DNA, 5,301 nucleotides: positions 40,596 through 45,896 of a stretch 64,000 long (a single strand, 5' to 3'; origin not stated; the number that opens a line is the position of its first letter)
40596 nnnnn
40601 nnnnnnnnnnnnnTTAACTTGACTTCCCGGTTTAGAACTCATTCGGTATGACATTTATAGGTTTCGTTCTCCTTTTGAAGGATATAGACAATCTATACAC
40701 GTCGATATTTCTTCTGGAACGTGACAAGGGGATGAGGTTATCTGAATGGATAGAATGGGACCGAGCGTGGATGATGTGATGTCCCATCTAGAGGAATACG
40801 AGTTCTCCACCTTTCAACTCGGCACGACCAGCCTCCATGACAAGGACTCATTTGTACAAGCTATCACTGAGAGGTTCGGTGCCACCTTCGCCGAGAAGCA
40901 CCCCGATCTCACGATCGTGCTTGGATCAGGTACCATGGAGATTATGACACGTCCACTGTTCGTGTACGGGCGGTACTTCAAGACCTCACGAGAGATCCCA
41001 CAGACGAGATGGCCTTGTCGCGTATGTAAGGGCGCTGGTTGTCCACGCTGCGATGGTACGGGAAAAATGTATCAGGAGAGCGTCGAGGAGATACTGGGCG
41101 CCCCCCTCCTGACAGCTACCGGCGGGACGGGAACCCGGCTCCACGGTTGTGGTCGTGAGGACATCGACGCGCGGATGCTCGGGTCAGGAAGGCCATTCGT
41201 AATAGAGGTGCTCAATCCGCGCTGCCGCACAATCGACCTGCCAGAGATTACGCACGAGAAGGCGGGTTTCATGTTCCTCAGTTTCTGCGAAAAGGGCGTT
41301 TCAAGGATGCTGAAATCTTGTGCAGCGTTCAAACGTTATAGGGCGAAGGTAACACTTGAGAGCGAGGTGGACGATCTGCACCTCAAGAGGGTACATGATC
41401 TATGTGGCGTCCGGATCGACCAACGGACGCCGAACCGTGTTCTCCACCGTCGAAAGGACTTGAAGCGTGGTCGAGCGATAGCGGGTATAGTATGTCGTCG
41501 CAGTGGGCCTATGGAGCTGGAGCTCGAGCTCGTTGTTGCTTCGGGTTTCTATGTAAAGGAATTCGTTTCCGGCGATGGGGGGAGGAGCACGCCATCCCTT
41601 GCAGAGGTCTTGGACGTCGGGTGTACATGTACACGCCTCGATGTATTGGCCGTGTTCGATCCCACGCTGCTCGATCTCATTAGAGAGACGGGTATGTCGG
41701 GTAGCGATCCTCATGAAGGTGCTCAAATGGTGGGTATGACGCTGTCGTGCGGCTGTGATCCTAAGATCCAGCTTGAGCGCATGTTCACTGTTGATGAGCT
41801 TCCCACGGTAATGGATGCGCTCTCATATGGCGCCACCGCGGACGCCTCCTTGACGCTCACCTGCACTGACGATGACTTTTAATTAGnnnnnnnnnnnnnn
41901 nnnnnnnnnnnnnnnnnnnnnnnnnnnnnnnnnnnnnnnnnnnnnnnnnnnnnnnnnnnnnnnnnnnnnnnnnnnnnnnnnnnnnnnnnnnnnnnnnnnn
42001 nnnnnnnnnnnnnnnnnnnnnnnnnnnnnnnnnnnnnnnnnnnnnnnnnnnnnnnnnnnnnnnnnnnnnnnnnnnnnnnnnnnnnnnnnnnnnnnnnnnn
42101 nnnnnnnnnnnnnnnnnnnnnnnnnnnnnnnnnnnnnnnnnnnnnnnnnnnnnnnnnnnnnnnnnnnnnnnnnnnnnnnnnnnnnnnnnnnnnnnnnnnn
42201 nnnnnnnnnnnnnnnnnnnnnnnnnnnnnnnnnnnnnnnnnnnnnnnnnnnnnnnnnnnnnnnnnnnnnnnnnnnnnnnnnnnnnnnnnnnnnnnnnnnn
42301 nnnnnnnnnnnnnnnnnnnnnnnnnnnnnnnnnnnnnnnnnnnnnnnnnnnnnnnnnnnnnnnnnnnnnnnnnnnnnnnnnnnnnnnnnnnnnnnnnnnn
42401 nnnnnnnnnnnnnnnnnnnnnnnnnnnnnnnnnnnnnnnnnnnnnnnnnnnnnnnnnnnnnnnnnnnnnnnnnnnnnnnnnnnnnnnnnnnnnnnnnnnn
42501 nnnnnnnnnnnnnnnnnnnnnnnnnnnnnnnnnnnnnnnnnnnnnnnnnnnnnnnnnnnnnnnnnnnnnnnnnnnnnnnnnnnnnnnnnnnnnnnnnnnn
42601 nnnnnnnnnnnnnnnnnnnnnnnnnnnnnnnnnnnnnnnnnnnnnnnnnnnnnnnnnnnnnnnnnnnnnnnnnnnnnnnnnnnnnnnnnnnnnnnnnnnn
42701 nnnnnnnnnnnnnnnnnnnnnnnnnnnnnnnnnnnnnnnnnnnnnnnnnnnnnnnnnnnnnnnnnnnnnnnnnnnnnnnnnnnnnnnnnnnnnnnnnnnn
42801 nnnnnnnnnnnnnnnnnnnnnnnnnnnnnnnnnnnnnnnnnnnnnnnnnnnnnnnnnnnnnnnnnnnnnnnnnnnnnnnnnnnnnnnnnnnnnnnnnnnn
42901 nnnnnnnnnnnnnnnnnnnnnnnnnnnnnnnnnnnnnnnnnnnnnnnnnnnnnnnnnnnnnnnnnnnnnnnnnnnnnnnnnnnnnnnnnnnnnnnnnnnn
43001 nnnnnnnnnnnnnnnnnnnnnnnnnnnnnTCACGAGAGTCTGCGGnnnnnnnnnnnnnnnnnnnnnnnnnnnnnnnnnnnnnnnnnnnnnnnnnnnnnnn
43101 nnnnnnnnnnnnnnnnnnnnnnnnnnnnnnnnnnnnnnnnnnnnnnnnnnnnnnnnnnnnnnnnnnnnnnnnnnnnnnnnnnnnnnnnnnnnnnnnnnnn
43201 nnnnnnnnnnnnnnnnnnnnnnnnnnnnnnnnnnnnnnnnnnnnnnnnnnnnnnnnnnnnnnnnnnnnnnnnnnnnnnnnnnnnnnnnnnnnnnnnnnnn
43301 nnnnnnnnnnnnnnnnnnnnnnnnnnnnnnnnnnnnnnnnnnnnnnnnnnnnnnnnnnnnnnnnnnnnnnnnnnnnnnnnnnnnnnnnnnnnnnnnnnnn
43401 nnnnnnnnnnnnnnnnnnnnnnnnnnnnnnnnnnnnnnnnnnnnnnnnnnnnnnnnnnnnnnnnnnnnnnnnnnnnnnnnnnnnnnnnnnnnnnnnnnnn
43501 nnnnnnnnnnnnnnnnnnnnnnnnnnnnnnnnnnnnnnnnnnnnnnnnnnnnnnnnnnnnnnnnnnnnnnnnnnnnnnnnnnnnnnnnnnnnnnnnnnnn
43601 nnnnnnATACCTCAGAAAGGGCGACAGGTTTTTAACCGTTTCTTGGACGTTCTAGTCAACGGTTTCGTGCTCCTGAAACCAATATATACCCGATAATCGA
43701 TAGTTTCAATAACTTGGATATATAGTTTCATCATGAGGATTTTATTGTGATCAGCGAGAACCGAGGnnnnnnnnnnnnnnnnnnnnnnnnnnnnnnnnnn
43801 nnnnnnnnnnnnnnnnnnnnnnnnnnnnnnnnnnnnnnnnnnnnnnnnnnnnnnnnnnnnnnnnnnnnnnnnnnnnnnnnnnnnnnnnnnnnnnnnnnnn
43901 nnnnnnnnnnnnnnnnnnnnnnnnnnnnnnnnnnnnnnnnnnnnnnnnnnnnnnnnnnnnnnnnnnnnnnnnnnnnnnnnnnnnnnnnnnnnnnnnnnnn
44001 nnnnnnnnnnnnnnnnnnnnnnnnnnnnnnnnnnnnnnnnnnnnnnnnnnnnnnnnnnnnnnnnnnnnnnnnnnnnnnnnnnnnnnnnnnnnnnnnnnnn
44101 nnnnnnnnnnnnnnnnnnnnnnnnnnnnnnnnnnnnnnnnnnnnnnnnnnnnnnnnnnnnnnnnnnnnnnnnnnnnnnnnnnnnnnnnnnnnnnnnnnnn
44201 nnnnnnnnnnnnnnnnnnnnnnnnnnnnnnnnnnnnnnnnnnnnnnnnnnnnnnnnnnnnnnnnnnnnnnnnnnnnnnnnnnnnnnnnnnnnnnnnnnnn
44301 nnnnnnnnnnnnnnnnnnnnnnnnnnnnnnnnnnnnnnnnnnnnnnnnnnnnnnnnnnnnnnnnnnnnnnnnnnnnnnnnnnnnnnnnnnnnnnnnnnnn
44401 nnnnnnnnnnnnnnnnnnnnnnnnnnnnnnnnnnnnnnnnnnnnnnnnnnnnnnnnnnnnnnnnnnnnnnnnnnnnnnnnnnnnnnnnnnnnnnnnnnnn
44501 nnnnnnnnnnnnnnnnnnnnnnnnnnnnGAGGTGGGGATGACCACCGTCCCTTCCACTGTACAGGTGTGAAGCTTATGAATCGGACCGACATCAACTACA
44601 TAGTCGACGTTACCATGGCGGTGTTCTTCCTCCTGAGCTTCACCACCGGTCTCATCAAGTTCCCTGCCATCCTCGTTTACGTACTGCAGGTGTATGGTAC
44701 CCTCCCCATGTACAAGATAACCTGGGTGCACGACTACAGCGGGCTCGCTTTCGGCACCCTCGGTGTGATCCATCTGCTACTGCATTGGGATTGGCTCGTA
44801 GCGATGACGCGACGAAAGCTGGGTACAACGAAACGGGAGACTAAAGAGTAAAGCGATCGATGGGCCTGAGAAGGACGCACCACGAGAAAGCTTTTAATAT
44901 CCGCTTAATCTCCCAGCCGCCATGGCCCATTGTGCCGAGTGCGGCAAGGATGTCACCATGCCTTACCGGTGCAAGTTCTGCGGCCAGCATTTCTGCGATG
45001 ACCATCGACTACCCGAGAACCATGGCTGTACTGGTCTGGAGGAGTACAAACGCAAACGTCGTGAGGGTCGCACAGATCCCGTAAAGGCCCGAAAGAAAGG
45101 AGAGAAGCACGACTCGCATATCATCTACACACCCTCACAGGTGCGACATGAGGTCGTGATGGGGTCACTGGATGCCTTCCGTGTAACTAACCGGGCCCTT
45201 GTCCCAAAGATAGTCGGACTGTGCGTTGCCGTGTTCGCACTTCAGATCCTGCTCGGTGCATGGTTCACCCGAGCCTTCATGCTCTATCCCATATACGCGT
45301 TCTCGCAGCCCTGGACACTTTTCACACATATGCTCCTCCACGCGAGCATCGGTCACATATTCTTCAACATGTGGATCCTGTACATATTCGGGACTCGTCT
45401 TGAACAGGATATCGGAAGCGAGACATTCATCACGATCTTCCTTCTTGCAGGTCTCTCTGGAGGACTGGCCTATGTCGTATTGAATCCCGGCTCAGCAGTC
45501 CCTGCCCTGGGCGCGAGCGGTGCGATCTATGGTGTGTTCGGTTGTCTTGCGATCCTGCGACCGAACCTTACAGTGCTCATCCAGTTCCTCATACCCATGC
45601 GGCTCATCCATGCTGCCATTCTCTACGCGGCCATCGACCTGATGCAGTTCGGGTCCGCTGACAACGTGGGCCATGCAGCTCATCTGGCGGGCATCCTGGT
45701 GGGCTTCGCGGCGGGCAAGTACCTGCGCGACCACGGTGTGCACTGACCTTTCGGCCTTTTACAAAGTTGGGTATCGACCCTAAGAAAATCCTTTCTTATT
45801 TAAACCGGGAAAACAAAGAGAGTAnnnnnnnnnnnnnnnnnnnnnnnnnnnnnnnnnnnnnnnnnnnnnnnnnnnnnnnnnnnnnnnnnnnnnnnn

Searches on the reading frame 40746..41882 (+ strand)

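Call 65: search_protein_families(library=pfam, proteins=[window:40746-41882:+], max_evalue=0.00001)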
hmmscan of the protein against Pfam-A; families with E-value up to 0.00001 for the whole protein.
window:40746-41882:+ (378 aa): 1 family
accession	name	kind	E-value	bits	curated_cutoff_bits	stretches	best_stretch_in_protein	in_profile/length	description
PF21238.2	Pus10_C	-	5.4e-57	193.4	27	1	72-303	1-231/232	Pus10, C-terminal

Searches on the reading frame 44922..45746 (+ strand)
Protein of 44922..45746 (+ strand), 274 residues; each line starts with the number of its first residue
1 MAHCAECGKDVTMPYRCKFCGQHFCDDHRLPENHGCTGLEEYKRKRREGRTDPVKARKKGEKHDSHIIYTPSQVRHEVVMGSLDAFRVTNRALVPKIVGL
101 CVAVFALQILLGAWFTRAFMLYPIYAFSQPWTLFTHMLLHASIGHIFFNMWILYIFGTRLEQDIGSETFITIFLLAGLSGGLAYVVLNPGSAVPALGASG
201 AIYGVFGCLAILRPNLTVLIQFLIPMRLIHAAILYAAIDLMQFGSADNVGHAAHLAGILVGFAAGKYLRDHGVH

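Call 65: search_protein_families(library=pfam, proteins=[window:44922-45746:+], max_evalue=0.00001)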
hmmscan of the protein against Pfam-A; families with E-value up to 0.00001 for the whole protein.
window:44922-45746:+ (274 aa): 2 families
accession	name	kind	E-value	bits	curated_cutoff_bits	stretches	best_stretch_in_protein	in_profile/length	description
PF01694.28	Rhomboid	-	6.1e-34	117.7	22.6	1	129-268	3-140/143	Rhomboid domain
PF01428.23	zf-AN1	-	4.6e-12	46.3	27.9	1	4-40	1-39/40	AN1-like Zinc finger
